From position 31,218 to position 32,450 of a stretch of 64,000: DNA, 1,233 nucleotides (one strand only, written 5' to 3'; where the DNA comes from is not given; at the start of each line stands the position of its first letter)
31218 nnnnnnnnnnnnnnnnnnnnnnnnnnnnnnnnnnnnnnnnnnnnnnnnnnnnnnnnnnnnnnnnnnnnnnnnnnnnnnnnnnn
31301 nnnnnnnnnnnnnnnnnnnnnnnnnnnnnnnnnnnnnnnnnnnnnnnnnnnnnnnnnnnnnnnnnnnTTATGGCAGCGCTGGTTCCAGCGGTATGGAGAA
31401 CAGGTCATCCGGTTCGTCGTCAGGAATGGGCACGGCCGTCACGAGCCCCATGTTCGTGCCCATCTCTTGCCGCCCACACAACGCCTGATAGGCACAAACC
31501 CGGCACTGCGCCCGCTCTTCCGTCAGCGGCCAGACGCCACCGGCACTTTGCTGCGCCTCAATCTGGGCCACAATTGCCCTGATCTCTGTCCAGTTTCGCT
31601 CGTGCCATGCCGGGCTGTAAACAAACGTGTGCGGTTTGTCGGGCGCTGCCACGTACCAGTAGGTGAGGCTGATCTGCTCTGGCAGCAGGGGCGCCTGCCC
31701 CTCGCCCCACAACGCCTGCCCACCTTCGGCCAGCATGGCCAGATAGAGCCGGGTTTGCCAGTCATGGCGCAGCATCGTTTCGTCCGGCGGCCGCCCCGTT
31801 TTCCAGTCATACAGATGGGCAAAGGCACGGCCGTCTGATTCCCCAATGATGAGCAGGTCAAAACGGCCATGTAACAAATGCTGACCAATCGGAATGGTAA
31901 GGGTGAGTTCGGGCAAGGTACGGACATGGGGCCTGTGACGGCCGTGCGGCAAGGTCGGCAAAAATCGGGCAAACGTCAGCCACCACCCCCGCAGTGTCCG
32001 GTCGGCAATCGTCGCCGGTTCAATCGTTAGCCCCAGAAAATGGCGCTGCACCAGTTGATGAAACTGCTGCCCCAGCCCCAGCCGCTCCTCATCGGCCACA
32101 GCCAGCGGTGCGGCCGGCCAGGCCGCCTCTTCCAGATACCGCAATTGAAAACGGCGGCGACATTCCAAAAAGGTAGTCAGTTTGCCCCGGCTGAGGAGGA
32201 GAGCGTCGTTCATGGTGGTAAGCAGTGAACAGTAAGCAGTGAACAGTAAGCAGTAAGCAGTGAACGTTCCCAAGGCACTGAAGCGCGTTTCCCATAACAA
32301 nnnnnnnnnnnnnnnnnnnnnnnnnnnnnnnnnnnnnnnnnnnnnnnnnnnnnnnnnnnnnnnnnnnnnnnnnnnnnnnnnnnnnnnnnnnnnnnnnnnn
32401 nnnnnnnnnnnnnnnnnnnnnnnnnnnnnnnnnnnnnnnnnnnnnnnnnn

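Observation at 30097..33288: A TIR-domain effector with an adaptor-like N-terminus lies next to a Cas4-like nuclease and a methyltransferase: a candidate conflict/defence locus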

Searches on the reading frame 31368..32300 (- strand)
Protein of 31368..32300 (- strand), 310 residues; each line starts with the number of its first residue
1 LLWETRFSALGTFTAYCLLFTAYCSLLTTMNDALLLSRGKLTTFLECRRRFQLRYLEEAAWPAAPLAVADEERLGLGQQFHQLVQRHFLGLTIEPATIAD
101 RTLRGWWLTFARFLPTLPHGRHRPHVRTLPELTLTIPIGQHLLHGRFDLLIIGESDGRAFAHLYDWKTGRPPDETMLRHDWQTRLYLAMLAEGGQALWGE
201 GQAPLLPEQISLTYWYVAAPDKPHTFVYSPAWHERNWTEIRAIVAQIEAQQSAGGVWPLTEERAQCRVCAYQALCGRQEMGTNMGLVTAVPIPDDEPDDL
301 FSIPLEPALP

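Call 3: search_protein_families(library=pfam, proteins=[window:31368-32300:-], max_evalue=0.1)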
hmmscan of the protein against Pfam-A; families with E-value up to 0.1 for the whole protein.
window:31368-32300:- (310 aa): 2 families
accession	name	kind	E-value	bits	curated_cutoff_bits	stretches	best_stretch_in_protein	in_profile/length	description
PF12705.13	PDDEXK_1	-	3.3e-27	96.5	22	1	36-275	2-246/247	PD-(D/E)XK nuclease superfamily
PF01930.23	Cas_Cas4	-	0.036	14.6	22.7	0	232-275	116-158/160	Domain of unknown function DUF83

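Call 4: search_protein_families(library=padloc, proteins=[window:31368-32300:-], max_evalue=0.1)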
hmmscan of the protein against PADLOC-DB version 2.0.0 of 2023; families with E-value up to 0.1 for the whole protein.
window:31368-32300:- (310 aa): 6 families
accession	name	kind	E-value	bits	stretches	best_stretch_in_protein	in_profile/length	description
PDLC01250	Cas4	-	9.2e-05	20.8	1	135-275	54-167/168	"CAS-I,CAS-II,CAS-III,CAS-IV,CAS-V,CAS-VI; acquisition_associated"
PDLC01611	Cas4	-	0.0045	15.3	1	233-275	115-156/158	"CAS-I,CAS-II,CAS-III,CAS-IV,CAS-V,CAS-VI; acquisition_associated"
PDLC01771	Cas4b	-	0.0051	15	1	231-275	115-158/162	-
PDLC00943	Cas4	-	0.0056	14.7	0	138-194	61-113/180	CRISPR-associated protein Cas4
PDLC00944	Cas4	-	0.016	13.4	1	152-275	73-176/177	Cas4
PDLC01447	Cas4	-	0.018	13.6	0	232-277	115-159/161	"CAS-I,CAS-II,CAS-III,CAS-IV,CAS-V,CAS-VI; acquisition_associated"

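Call 5: search_protein_families(library=ncbifam, proteins=[window:31368-32300:-], max_evalue=0.1)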
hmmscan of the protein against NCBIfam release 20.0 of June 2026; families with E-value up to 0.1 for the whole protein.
window:31368-32300:- (310 aa): 2 families
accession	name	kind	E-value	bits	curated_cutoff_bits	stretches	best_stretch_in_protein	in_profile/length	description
TIGR00372.1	cas4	equivalog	0.021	14.7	65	0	138-194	61-113/180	CRISPR-associated protein Cas4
TIGR03491.1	TIGR03491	subfamily_domain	0.031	13.2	97.45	0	238-279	171-208/462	TM0106 family RecB-like putative nuclease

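Call 29: find_homologous_proteins(query=window:31371-32213:-, max_evalue=0.001)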
Query seq(281 aa) (281 aa): 567 proteins with E <= 0.001 among 2523 candidates; the best 120 are listed.
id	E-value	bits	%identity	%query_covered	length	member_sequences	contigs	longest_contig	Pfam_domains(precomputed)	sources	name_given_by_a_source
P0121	2.2e-158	544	84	100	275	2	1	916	PF12705.14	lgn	-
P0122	3.7e-152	524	83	96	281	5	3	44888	PF12705.14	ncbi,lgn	-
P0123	4.4e-151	520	81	100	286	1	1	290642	PF12705.14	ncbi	-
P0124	3.3e-150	517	80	100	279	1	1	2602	PF12705.14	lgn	-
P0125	2.1e-141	488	76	96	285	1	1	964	PF12705.14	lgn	-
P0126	1.5e-137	476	75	96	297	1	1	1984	PF12705.14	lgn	-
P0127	6.2e-136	470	74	100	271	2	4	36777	PF12705.14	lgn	-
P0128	1.1e-130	453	72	100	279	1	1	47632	PF12705.14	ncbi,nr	ncbi:MAG: PD-(D/E)XK nuclease family protein [Anaerolineae bacterium]|nr:PD-(D/E)XK nuclease family 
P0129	8.8e-129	447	72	100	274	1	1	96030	PF12705.14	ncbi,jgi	jgi:hypothetical protein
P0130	2.7e-118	412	69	99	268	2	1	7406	PF12705.14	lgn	-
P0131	3.9e-117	409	65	100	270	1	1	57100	PF12705.14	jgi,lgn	jgi:CRISPR/Cas system-associated exonuclease Cas4 (RecB family)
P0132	3.7e-114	399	67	98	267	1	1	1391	PF12705.14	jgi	jgi:PD-(D/E)XK nuclease superfamily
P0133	1.0e-111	391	65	99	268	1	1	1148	PF12705.14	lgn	-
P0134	1.9e-110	387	60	100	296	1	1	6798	PF12705.14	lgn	-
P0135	4.5e-107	376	61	100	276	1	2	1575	PF12705.14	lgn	-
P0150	2.4e-90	321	57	100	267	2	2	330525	PF12705.14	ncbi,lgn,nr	ncbi:MAG: PD-(D/E)XK nuclease family protein [Ardenticatenaceae bacterium]|nr:PD-(D/E)XK nuclease fa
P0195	2.5e-83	298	52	100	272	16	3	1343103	PF12705.14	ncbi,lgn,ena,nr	ncbi:MAG: PD-(D/E)XK nuclease family protein [Chloroflexi bacterium]|nr:PD-(D/E)XK nuclease family p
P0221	1.3e-80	289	51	100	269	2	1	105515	PF12705.14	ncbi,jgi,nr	ncbi:MAG: PD-(D/E)XK nuclease family protein [Ardenticatenaceae bacterium]|nr:PD-(D/E)XK nuclease fa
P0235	5.8e-80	287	51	100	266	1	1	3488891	PF12705.14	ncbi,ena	-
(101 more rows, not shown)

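Call 30: find_encoding_contigs(protein=P0150, flank=6000, max_places=1)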
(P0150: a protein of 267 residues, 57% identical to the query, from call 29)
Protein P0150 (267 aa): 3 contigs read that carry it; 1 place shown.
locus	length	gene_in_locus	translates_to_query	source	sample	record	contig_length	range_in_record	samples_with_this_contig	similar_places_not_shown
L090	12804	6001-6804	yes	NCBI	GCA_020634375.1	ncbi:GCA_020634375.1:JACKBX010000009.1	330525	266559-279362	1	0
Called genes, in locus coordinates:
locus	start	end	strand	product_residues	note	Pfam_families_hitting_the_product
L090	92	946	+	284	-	PF00497:SBP_bac_3, PF10613:Lig_chan-Glu_bd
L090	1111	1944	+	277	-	PF00528:BPD_transp_1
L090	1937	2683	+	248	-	PF02463:SMC_N, PF13191:AAA_16 (faint), PF09818:ABC_ATPase (faint), PF00005:ABC_tran, PF13304:AAA_21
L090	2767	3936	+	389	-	-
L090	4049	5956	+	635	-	PF19960:EAD7, PF12770:CHAT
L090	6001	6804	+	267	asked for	PF12705:PDDEXK_1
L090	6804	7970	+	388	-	PF09445:Methyltransf_15 (weak), PF13649:Methyltransf_25 (weak), PF18096:Thump_like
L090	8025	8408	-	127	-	PF00072:Response_reg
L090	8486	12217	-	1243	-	PF13185:GAF_2, PF01590:GAF, PF13185:GAF_2, PF01590:GAF, PF13185:GAF_2, PF13492:GAF_3, PF00512:HisKA, PF02518:HATPase_c, +2 more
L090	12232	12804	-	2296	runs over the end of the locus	PF14827:dCache_3, PF00672:HAMP, PF01590:GAF, PF13185:GAF_2, PF13492:GAF_3, PF00989:PAS, PF08447:PAS_3, PF00989:PAS, +19 more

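Call 31: find_encoding_contigs(protein=P0195, flank=6000, max_places=1)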
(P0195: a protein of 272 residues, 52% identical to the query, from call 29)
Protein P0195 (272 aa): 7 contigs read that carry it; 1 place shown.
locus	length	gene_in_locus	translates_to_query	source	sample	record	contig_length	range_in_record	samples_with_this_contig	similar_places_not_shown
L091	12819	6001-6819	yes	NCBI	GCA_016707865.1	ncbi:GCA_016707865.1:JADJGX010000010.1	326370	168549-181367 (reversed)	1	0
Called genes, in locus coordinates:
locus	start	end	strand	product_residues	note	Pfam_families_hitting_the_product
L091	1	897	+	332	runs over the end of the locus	PF13191:AAA_16 (faint), PF00004:AAA, PF07724:AAA_2 (weak), PF07728:AAA_5, PF13401:AAA_22 (weak)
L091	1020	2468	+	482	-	PF05762:VWA_CoxE (faint)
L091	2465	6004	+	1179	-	PF24883:NPHP3_N, PF12770:CHAT, PF19960:EAD7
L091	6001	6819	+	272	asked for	PF12705:PDDEXK_1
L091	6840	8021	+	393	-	PF13649:Methyltransf_25 (weak), PF18096:Thump_like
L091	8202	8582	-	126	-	PF00072:Response_reg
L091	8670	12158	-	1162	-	PF00989:PAS, PF08447:PAS_3, PF13426:PAS_9, PF01590:GAF, PF13185:GAF_2, PF01590:GAF, PF13185:GAF_2, PF13492:GAF_3, +4 more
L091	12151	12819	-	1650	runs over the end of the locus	PF00989:PAS, PF08447:PAS_3, PF08448:PAS_4, PF13188:PAS_8, PF13426:PAS_9, PF00989:PAS, PF08448:PAS_4, PF13426:PAS_9, +19 more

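Call 32: find_encoding_contigs(protein=P0235, flank=6000, max_places=1)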
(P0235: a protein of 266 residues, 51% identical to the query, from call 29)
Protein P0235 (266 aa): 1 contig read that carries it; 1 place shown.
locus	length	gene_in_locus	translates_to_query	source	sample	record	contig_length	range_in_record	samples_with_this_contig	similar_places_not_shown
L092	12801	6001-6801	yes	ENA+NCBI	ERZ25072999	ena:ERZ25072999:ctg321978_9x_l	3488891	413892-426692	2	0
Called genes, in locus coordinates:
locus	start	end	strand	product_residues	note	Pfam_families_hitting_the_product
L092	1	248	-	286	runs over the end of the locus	PF06685:DUF1186 (weak)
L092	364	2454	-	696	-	PF19960:EAD7, PF05729:NACHT (weak)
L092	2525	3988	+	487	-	-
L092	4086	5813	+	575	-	PF19960:EAD7, PF12770:CHAT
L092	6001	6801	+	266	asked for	PF12705:PDDEXK_1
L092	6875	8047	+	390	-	PF09445:Methyltransf_15 (weak), PF13649:Methyltransf_25 (weak), PF18096:Thump_like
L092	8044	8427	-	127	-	PF00072:Response_reg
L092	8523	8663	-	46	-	-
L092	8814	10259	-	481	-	PF02934:GatB_N, PF02637:GatB_Yqey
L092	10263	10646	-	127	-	PF13650:Asp_protease_2, PF13975:gag-asp_proteas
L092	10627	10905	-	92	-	-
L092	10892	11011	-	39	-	-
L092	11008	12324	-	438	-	PF01555:N6_N4_Mtase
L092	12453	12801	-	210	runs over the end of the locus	-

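Call 33: find_encoding_contigs(protein=P0221, flank=6000, max_places=1)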
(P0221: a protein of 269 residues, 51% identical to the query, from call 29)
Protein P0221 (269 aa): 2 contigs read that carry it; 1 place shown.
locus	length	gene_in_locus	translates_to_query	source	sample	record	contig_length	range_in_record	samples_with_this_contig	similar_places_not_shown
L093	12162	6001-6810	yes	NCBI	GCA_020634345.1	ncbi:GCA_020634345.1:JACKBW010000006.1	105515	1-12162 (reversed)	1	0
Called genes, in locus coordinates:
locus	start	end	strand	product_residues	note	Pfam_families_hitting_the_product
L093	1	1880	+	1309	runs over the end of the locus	PF16158:N_BRCA1_IG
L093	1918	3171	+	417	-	-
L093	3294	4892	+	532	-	PF19960:EAD7, PF12770:CHAT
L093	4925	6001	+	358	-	-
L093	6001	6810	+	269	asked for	PF12705:PDDEXK_1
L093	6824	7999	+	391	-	PF09445:Methyltransf_15 (weak), PF13649:Methyltransf_25 (weak), PF18096:Thump_like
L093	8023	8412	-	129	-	PF00072:Response_reg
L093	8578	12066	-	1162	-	PF00989:PAS, PF08447:PAS_3, PF13426:PAS_9, PF01590:GAF, PF13185:GAF_2, PF13492:GAF_3, PF01590:GAF, PF13185:GAF_2, +5 more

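Call 47: search_protein_representatives(protein=window:31368-32213:-)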
Query: 281 residues. Proteins with E-value up to 0.001 (for the whole library): 1000; up to 1e-10: 671; up to 1e-30: 122. The best 150 are listed.
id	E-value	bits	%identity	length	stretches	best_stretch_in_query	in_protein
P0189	3.4e-84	298.7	53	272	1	1-281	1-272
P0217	6.6e-82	291.2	53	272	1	1-279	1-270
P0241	3.1e-72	259.4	48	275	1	4-279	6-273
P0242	5.8e-67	242.1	43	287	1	4-273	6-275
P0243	6.2e-67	242.0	50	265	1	1-271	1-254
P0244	9.6e-65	234.9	52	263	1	3-250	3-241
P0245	5.1e-64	232.5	50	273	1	2-281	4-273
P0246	6.2e-61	222.4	52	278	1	5-250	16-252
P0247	1.0e-60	221.6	53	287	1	1-250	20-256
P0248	2.9e-60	220.2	48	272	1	1-274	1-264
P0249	5.3e-60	219.3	42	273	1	6-279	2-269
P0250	5.9e-60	219.1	48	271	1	6-264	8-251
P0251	1.5e-59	217.8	50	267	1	6-254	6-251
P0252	7.5e-57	208.9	46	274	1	5-249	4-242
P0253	2.0e-56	207.6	50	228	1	47-254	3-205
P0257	1.5e-52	194.8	43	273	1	1-256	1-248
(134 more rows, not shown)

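Call 54: find_related_loci(query=A3, collection=metagenome_contigs, flank=7000)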
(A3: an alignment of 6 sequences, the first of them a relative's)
Query A3 (288 aa) in metagenome_contigs; peptide patterns used: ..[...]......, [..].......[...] (x = any residue, [..] = any of these).
600 stretches matched a pattern (row limit reached: there are more); 558 encode a relative of the query (tblastn E <= 1e-3); the best 80 are kept; 80 distinct loci.
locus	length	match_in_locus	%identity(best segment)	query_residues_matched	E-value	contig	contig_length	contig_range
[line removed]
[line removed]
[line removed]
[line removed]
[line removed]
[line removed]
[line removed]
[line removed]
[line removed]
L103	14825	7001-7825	58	11-288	5e-102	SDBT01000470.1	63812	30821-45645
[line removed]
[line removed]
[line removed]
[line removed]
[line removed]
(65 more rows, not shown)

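Call 63: find_homologous_proteins(query=A4, max_evalue=1e-10)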
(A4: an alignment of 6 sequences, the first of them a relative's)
Query A4 (6 sequences) (274 aa, profile of the alignment): 159 proteins with E <= 1e-10 among 5552 candidates; the best 120 are listed.
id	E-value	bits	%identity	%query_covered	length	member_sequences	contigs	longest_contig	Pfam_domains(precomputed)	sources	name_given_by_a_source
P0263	1.9e-118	413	100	100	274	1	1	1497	PF12705.14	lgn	-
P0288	1.1e-112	394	43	100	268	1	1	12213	PF12705.14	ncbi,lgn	ncbi:MAG: PD-(D/E)XK nuclease family protein [Chloroflexota bacterium]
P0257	1.5e-102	361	30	92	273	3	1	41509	PF12705.14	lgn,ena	-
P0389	8.1e-94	332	56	100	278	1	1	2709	PF12705.14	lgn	-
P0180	3.3e-93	330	37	92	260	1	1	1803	PF12705.14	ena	-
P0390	2.5e-92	327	53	100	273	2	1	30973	PF12705.14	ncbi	ncbi:MAG: PD-(D/E)XK nuclease family protein [Anaerolineae bacterium]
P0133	3.3e-92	327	40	88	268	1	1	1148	PF12705.14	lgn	-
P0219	5.1e-91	323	35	90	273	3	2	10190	PF12705.14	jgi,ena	-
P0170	1.0e-90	322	37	91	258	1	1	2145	PF12705.14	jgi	jgi:hypothetical protein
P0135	1.7e-90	321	37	92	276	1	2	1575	PF12705.14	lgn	-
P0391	2.5e-90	320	49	100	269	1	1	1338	PF12705.14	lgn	-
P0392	3.9e-90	320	35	90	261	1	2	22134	PF01930.24,PF12705.14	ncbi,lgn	-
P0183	4.2e-90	320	37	88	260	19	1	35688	PF12705.14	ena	-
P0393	1.2e-89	318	37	97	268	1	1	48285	PF12705.14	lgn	-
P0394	1.3e-89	318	51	88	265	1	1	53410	PF12705.14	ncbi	-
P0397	1.4e-88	315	49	100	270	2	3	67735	PF12705.14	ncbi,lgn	-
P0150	3.5e-88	313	34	88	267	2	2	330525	PF12705.14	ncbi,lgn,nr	ncbi:MAG: PD-(D/E)XK nuclease family protein [Ardenticatenaceae bacterium]|nr:PD-(D/E)XK nuclease fa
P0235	6.6e-85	303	37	91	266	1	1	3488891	PF12705.14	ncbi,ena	-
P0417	8.0e-83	296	36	99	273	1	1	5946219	PF12705.14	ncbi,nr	ncbi:MAG: PD-(D/E)XK nuclease family protein [Anaerolineaceae bacterium]|nr:PD-(D/E)XK nuclease fami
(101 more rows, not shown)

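Call 64: find_encoding_contigs(protein=P0394, flank=6000, max_places=1)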
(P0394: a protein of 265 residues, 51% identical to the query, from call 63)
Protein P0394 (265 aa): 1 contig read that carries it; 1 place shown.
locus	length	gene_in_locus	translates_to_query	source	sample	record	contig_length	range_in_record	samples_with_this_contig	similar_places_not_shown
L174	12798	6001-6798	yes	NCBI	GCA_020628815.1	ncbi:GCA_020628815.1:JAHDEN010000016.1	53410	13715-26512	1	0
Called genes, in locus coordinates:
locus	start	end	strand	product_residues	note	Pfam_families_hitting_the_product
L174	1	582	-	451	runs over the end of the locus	PF07690:MFS_1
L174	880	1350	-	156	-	PF03918:CcmH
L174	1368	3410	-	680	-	PF01578:Cytochrom_C_asm, PF16327:CcmF_C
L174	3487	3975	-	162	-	PF03100:CcmE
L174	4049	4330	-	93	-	PF09413:DUF2007 (weak)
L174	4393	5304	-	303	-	-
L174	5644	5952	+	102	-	-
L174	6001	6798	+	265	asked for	PF12705:PDDEXK_1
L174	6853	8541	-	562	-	PF01266:DAO, PF13450:NAD_binding_8 (faint), PF16901:DAO_C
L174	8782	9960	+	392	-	PF09445:Methyltransf_15, PF13649:Methyltransf_25 (faint), PF18096:Thump_like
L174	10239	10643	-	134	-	PF00072:Response_reg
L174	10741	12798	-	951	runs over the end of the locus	PF13185:GAF_2 (weak), PF01590:GAF, PF13185:GAF_2, PF13492:GAF_3, PF00512:HisKA, PF02518:HATPase_c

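Call 65: find_encoding_contigs(protein=P0257, flank=6000, max_places=1)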
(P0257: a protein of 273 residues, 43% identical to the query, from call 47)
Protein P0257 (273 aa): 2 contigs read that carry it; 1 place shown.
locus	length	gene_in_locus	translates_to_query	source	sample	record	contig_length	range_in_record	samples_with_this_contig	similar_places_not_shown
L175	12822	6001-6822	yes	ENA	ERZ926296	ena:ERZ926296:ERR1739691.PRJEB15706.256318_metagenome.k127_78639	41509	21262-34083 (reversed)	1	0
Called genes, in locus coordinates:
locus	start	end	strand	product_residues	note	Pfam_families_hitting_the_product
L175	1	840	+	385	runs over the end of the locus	PF04107:GCS2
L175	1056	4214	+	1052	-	PF00069:Pkinase, PF07714:PK_Tyr_Ser-Thr, PF03109:ABC1 (weak), PF17667:Pkinase_fungal (weak)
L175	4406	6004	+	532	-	PF12770:CHAT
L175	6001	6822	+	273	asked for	PF12705:PDDEXK_1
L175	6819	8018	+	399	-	PF09445:Methyltransf_15 (weak), PF18096:Thump_like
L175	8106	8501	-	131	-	PF00072:Response_reg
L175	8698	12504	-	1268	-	PF00989:PAS, PF08448:PAS_4, PF13188:PAS_8, PF13426:PAS_9, PF01590:GAF, PF00989:PAS, PF08448:PAS_4, PF13426:PAS_9, +13 more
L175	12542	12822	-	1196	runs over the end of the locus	PF13675:PilJ, PF01590:GAF, PF13185:GAF_2, PF13492:GAF_3, PF13185:GAF_2 (weak)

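Call 66: find_encoding_contigs(protein=P0417, flank=6000, max_places=1)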
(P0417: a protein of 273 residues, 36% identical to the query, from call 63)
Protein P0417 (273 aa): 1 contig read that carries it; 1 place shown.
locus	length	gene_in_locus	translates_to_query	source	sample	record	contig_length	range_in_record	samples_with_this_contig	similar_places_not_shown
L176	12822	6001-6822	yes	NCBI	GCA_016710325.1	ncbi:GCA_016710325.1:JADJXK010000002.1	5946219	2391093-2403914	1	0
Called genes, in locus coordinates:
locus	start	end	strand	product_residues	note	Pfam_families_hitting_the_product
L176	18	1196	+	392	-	PF07690:MFS_1, PF00083:Sugar_tr (faint), PF07690:MFS_1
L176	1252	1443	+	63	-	-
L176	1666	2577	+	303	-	PF00497:SBP_bac_3, PF10613:Lig_chan-Glu_bd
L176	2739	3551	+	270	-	PF00528:BPD_transp_1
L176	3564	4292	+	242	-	PF02463:SMC_N, PF13191:AAA_16 (weak), PF00005:ABC_tran, PF13304:AAA_21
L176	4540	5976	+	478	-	PF19960:EAD7, PF12770:CHAT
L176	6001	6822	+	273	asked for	PF12705:PDDEXK_1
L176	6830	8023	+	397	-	PF09445:Methyltransf_15 (weak), PF13649:Methyltransf_25 (weak), PF18096:Thump_like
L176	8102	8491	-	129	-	PF00072:Response_reg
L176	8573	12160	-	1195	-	PF00989:PAS, PF08448:PAS_4, PF13426:PAS_9, PF01590:GAF, PF13185:GAF_2, PF01590:GAF, PF13185:GAF_2, PF01590:GAF, +7 more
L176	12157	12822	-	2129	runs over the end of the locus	PF01590:GAF, PF13185:GAF_2, PF13492:GAF_3, PF01590:GAF, PF13185:GAF_2, PF01590:GAF, PF13185:GAF_2, PF13492:GAF_3, +8 more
